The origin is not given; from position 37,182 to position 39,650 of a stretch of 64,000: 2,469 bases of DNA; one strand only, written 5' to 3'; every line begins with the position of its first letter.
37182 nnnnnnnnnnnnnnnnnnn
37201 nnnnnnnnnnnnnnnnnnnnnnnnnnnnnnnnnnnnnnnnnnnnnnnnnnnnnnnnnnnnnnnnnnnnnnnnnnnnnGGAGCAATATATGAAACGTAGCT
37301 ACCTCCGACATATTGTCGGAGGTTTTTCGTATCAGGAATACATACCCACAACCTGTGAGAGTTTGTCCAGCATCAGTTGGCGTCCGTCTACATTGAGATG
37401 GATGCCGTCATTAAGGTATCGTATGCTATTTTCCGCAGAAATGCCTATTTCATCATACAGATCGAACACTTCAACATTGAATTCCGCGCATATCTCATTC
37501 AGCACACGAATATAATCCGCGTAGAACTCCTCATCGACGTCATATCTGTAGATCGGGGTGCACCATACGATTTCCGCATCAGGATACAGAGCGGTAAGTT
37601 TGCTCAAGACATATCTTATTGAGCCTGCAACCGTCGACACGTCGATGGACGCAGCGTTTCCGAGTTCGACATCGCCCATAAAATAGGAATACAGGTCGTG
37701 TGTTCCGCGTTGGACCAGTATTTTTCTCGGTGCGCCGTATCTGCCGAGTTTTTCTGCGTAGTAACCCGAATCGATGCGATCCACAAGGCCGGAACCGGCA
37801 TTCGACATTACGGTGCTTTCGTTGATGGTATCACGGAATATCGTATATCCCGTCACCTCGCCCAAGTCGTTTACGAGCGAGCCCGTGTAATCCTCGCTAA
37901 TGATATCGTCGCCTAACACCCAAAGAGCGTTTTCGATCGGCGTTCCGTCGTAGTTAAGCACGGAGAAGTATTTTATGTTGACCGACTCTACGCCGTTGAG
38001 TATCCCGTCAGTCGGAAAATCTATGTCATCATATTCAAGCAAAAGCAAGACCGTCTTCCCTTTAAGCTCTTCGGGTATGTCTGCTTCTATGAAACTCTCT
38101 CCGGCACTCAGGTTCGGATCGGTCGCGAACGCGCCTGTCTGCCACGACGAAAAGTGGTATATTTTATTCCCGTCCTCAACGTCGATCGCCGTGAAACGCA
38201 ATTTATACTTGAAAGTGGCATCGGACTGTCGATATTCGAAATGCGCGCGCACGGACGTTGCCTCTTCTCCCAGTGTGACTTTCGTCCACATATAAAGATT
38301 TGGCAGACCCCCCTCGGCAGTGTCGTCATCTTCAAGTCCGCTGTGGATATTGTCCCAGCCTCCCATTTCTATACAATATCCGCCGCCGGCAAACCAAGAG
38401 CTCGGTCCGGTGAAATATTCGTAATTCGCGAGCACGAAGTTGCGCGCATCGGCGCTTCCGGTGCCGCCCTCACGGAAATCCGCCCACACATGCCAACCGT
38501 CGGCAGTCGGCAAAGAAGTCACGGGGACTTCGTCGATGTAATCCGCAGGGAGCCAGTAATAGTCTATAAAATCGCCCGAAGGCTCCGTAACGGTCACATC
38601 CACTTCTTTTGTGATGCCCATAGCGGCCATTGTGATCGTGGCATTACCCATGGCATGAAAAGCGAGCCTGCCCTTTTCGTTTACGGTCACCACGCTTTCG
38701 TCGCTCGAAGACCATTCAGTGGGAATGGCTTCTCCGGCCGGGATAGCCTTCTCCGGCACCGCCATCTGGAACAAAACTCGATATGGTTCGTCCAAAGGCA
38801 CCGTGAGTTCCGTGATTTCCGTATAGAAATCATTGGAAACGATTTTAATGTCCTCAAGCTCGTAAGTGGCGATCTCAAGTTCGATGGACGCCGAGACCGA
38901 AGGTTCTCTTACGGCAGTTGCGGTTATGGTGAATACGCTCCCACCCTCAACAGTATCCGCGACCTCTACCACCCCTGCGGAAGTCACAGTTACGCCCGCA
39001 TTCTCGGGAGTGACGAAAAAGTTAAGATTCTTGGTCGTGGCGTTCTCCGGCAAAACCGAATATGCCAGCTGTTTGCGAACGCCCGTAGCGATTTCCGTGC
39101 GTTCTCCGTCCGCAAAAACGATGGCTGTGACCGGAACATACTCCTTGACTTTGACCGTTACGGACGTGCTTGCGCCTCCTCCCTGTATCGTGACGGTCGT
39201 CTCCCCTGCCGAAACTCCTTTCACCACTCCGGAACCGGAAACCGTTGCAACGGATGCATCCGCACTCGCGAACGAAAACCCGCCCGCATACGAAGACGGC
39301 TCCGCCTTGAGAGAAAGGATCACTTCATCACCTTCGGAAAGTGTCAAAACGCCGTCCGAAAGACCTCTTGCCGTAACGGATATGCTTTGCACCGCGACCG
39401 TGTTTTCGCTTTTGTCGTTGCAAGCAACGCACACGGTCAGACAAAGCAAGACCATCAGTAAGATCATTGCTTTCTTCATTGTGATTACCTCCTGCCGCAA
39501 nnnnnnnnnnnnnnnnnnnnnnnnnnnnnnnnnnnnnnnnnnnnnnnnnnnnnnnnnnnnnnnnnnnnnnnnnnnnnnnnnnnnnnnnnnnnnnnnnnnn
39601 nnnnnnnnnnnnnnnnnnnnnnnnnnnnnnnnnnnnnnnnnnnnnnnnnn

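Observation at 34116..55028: ~21-kb lower-G+C carbohydrate-utilisation island wedged between the 3' ends of two tRNA genes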

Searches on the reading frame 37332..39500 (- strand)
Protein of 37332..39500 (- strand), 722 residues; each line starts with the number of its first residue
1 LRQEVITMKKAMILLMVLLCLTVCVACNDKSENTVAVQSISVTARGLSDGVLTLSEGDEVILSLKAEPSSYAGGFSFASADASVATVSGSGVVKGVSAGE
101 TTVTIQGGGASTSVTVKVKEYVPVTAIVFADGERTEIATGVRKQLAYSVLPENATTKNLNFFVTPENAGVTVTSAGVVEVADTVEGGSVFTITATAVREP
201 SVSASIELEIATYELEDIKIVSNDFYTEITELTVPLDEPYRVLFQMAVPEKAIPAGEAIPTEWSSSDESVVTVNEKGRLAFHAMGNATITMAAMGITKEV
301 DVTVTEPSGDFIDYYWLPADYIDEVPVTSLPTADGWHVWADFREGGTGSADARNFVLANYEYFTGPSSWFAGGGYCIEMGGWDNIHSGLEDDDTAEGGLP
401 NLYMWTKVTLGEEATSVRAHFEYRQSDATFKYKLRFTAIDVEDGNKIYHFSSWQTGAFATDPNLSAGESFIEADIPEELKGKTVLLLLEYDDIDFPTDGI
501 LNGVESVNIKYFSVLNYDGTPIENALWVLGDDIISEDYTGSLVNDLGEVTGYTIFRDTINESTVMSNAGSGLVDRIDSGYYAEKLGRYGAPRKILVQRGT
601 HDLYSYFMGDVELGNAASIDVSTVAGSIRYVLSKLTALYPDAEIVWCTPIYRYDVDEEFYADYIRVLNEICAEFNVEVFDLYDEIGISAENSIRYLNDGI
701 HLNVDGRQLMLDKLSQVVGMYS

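Call 4: search_protein_families(library=pfam, proteins=[window:37332-39500:-])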
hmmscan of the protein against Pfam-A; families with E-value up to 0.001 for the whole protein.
window:37332-39500:- (722 aa): 2 families
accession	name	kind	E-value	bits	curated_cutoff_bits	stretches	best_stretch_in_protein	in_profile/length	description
PF02368.24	Big_2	-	3.2e-11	43.4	22.8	2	37-108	2-69/79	Bacterial Ig-like domain (group 2)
PF13472.12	Lipase_GDSL_2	-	2.9e-08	34.8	32.9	1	589-708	62-177/178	GDSL-like Lipase/Acylhydrolase family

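Call 45: search_protein_families(library=ncbifam, proteins=[window:37332-39479:-], max_evalue=0.00001)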
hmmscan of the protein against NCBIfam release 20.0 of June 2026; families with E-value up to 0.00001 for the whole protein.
window:37332-39479:- (715 aa): 0 families
